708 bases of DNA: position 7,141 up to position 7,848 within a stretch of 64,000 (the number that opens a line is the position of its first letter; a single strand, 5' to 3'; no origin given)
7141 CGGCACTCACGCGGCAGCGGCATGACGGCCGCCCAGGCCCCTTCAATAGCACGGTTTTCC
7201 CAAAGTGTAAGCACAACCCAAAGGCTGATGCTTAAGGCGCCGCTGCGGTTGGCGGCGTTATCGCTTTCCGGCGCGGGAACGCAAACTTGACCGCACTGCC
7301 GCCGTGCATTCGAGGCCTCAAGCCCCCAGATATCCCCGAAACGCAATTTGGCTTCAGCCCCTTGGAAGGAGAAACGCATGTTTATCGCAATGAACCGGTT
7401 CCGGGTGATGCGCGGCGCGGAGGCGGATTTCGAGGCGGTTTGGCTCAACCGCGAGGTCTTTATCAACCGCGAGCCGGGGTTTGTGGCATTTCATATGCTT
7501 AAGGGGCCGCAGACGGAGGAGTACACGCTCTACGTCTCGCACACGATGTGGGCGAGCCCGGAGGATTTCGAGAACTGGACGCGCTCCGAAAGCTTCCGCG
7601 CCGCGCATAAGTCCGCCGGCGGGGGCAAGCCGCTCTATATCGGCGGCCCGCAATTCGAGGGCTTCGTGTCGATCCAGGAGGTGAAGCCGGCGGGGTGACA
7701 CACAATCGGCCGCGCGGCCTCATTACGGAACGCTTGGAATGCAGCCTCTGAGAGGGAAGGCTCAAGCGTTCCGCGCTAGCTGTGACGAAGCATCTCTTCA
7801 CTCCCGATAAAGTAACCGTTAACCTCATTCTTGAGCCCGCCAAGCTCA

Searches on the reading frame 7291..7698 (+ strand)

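Call 49: search_protein_families(library=pfam, proteins=[window:7291-7698:+], max_evalue=0.0001)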
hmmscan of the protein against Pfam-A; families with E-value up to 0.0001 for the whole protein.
window:7291-7698:+ (135 aa): 1 family
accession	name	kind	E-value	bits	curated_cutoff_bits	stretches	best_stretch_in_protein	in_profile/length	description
PF03992.22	ABM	-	1.3e-16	61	23.1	1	30-107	1-77/78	Antibiotic biosynthesis monooxygenase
